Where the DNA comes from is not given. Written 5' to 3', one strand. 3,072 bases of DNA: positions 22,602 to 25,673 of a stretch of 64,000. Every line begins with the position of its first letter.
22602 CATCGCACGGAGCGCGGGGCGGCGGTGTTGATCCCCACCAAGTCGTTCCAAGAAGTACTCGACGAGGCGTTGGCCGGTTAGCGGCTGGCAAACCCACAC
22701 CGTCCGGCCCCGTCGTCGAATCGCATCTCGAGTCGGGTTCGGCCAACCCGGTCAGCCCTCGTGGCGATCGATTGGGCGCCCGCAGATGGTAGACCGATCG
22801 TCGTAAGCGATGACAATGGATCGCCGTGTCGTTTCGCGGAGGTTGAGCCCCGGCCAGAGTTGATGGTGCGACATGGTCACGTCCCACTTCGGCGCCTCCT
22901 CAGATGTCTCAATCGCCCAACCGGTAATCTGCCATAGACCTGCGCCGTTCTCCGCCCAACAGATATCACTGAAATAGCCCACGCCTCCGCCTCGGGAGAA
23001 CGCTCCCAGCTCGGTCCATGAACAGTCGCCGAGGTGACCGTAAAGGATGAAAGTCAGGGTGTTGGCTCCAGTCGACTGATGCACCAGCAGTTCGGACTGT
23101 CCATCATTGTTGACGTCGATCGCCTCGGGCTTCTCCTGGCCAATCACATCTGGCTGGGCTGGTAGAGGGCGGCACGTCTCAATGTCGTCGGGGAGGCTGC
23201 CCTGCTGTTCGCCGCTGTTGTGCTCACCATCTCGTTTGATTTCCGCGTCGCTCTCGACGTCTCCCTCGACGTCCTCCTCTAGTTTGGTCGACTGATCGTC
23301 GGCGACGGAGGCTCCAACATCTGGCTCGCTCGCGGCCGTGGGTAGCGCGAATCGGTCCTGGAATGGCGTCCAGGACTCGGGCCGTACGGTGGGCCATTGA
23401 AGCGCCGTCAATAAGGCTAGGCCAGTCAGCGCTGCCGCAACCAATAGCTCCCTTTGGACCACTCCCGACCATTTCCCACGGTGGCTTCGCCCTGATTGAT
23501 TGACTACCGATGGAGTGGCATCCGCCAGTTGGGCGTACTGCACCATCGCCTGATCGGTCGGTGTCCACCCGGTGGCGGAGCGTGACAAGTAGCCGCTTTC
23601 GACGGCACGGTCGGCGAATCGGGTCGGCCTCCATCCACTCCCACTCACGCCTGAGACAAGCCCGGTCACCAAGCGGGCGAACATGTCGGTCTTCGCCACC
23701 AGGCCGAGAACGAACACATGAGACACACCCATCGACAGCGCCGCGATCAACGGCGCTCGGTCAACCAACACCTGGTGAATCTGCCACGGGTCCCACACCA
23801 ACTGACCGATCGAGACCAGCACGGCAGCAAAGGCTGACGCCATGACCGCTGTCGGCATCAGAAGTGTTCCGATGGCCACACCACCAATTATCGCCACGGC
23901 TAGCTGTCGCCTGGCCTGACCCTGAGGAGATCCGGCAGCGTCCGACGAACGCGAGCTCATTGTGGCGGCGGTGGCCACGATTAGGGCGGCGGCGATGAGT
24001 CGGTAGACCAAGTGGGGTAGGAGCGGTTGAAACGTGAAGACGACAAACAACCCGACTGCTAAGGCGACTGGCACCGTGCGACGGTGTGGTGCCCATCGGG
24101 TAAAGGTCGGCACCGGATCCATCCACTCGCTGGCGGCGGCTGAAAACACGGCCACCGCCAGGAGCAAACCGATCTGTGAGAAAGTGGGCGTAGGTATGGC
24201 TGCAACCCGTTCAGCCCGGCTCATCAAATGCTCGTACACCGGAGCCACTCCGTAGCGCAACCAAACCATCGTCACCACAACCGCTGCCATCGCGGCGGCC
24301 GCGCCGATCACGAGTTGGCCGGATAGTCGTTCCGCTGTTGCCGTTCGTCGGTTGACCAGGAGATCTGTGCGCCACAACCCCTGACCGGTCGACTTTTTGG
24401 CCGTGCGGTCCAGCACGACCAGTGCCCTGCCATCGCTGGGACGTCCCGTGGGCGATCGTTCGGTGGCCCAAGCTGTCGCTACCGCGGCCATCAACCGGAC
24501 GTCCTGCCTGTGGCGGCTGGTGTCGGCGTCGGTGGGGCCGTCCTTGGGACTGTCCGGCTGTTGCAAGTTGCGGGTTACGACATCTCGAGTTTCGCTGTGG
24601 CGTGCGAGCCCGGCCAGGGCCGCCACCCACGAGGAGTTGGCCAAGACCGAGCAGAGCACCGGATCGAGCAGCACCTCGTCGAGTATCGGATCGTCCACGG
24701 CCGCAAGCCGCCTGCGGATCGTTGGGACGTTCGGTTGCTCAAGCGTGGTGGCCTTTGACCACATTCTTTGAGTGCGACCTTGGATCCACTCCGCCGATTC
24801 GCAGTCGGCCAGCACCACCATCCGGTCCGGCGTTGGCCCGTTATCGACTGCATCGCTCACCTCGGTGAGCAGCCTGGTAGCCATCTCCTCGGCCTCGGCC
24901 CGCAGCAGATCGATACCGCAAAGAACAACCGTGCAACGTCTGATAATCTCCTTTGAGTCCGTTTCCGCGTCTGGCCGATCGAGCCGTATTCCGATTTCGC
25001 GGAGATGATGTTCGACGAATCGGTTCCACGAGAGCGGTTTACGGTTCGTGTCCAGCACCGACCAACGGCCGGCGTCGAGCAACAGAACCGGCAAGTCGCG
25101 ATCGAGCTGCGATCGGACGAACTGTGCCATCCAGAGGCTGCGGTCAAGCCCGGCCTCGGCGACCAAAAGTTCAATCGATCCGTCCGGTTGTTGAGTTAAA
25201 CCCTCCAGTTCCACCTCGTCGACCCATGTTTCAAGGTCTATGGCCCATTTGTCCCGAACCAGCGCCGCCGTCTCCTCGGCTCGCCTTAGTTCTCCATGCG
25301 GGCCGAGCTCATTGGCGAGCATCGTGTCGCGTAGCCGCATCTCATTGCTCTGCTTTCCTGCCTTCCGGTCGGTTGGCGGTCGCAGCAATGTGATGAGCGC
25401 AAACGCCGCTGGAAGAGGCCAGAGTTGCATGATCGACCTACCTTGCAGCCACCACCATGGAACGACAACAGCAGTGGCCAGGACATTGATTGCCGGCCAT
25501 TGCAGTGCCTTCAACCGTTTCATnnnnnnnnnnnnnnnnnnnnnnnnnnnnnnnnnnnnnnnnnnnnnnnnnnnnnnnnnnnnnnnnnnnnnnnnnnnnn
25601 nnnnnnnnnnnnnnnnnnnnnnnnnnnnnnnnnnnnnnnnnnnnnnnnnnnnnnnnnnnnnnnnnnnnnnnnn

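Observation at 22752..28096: Three-gene membrane operon built around a polytopic protein with an apparently inactivated NACHT/STAND module and a shared extracytoplasmic C-terminal domain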

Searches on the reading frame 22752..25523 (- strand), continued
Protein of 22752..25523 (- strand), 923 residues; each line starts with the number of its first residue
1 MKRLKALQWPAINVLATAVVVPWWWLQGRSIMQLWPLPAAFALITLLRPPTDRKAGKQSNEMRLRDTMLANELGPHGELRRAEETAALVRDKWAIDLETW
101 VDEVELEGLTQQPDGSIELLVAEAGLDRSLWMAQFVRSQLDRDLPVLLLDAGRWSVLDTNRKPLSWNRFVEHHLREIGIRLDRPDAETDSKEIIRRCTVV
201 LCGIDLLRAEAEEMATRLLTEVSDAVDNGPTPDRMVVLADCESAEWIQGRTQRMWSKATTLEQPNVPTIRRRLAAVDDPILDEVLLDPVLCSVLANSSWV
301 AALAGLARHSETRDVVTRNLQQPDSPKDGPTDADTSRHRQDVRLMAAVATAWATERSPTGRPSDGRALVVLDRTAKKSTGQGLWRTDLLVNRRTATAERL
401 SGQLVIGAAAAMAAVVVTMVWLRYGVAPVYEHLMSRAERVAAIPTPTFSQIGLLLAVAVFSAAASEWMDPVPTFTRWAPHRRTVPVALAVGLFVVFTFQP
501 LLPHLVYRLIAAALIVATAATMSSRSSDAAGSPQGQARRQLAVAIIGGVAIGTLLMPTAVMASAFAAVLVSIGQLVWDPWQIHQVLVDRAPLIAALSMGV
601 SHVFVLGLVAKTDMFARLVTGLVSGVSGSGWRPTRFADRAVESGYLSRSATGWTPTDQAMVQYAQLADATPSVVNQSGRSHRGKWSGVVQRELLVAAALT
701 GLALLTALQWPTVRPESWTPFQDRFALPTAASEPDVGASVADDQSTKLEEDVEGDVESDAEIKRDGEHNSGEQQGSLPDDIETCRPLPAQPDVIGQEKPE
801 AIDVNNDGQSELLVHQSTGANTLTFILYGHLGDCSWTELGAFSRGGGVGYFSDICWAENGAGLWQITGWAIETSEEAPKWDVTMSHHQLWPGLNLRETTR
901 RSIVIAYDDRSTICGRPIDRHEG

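Call 92: search_protein_families(library=ncbifam, proteins=[P0003, L001:8268-10004:+, L001:7449-8267:+], max_evalue=5)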
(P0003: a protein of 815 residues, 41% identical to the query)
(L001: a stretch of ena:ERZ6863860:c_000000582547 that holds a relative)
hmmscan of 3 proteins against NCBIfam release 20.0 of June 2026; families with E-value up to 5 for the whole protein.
P0003 (815 aa): 0 families

L001:8268-10004:+ (578 aa): 1 family
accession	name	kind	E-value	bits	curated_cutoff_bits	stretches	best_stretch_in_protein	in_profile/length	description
TIGR02993.1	ectoine_eutD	equivalog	0.13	11.4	613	1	377-431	33-90/391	ectoine hydrolase DoeA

L001:7449-8267:+ (272 aa): 0 families

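Call 98: search_protein_families(library=padloc, proteins=[L001:1157-3238:-, L001:4828-7374:+, L001:12727-14994:+, L001:14982-15932:+, P0003, L001:8268-10004:+, L001:7449-8267:+], max_evalue=0.01)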
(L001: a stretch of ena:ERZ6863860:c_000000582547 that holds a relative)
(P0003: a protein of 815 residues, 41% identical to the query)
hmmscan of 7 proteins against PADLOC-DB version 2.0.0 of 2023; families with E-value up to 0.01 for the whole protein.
L001:1157-3238:- (693 aa): 0 families

L001:4828-7374:+ (848 aa): 11 families
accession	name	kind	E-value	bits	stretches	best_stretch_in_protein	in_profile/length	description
PDLC03922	MkoB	-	6.7e-07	26.9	1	461-510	388-439/610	-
PDLC02607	DrmC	-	2e-06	25.3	1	464-512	198-249/265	DrmC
PDLC02614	DrmC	-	3.3e-06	25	1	469-507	101-142/153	DrmC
PDLC02609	DrmC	-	1.2e-05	23.4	1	459-509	173-225/241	DrmC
PDLC02604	DrmC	-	2.6e-05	22.7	1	464-519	27-83/92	DrmC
PDLC02587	DrmC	-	4.3e-05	20.7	1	464-513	200-252/267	DrmC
PDLC02588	DrmC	-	0.00011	20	1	465-509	189-236/256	DrmC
PDLC02601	DrmC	-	0.00075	17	1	464-507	230-276/295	DrmC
PDLC02585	DrmC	-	0.00082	17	1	468-509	193-237/253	DrmC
PDLC02597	DrmC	-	0.00088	17.2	1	469-518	185-237/242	DrmC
PDLC02598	DrmC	-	0.0042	15.3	0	467-506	1-43/61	DrmC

L001:12727-14994:+ (755 aa): 0 families

L001:14982-15932:+ (316 aa): 0 families

P0003 (815 aa): 0 families

L001:8268-10004:+ (578 aa): 0 families

L001:7449-8267:+ (272 aa): 0 families

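Call 99: search_protein_families(library=pfam, proteins=[L001:1157-3238:-, L001:4828-7374:+, L001:12727-14994:+, L001:14982-15932:+], max_evalue=0.1)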
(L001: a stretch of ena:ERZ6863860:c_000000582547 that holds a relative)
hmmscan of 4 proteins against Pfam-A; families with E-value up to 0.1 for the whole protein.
L001:1157-3238:- (693 aa): 2 families
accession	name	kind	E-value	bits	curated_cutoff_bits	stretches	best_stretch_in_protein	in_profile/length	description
PF13833.12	EF-hand_8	-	0.02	15.1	28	0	260-273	33-46/54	EF-hand domain pair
PF18884.5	TSP3_bac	-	0.039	14.2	25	0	647-662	1-16/22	Bacterial TSP3 repeat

L001:4828-7374:+ (848 aa): 3 families
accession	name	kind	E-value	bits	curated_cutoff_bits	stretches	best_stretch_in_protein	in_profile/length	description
PF13091.12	PLDc_2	-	2.3e-15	57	27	2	359-512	3-127/132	PLD-like domain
PF00614.28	PLDc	-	1.2e-07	31.9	21.9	2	468-488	4-24/28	Phospholipase D Active site motif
PF11495.14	Regulator_TrmB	-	0.07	12.8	22.2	0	458-526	67-137/233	Archaeal transcriptional regulator TrmB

L001:12727-14994:+ (755 aa): 1 family
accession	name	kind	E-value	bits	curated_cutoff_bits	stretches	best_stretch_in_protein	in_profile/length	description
PF13229.12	Beta_helix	-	1e-05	25.6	25.9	2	243-390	35-158/158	Right handed beta helix region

L001:14982-15932:+ (316 aa): 2 families
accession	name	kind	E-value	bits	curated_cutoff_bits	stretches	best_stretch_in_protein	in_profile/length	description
PF13905.12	Thioredoxin_8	-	6.2e-05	23.7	27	1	210-297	3-94/94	Thioredoxin-like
PF00578.27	AhpC-TSA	-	0.00028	21.3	26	1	196-297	13-121/124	AhpC/TSA family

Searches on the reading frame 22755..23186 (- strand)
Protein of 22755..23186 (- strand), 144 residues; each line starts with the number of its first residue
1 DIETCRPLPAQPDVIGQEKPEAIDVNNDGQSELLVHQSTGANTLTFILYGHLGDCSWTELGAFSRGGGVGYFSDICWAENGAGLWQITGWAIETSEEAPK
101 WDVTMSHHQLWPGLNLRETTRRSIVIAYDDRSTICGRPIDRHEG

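Call 51: search_protein_families(library=pfam, proteins=[window:22755-23186:-], max_evalue=10)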
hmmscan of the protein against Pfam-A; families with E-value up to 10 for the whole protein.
seq(144 aa): 1 family
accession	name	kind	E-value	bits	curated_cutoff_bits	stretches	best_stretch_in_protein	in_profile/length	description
PF13517.12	FG-GAP_3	-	0.086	13.9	26.9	1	24-69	1-41/61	FG-GAP-like repeat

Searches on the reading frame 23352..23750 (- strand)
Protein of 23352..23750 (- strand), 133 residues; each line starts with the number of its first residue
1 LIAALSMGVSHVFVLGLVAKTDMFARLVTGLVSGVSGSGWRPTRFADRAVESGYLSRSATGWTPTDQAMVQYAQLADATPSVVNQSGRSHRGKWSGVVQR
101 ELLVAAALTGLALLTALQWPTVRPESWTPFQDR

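Call 92: search_protein_families(library=ncbifam, proteins=[window:23352-23750:-], max_evalue=5)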
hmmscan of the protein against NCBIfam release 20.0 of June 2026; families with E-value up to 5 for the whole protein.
window:23352-23750:- (133 aa): 1 family
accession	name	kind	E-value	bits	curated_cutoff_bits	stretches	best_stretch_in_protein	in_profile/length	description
NF040618.1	PPA1309_fam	subfamily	0.0059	16.7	70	1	61-121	16-76/164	PPA1309 family protein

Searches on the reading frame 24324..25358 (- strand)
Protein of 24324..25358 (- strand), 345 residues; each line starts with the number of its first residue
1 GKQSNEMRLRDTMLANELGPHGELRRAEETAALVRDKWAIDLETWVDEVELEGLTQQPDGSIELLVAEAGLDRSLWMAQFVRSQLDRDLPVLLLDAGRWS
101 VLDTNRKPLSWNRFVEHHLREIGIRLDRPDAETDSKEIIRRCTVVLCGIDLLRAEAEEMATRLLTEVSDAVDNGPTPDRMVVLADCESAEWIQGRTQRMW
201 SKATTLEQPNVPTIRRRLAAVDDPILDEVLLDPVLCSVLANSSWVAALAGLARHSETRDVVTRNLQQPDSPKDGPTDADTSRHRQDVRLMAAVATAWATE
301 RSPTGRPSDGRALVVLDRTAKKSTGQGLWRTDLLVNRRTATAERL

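Call 51: search_protein_families(library=pfam, proteins=[window:24324-25358:-], max_evalue=10)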
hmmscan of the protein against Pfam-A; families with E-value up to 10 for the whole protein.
seq(345 aa): 0 families

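Call 52: search_solved_structures(query=A6, max_evalue=10)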
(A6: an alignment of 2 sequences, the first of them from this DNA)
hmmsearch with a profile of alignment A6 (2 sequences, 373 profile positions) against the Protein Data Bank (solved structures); distinct sequences matched with E-value up to 10: 0.
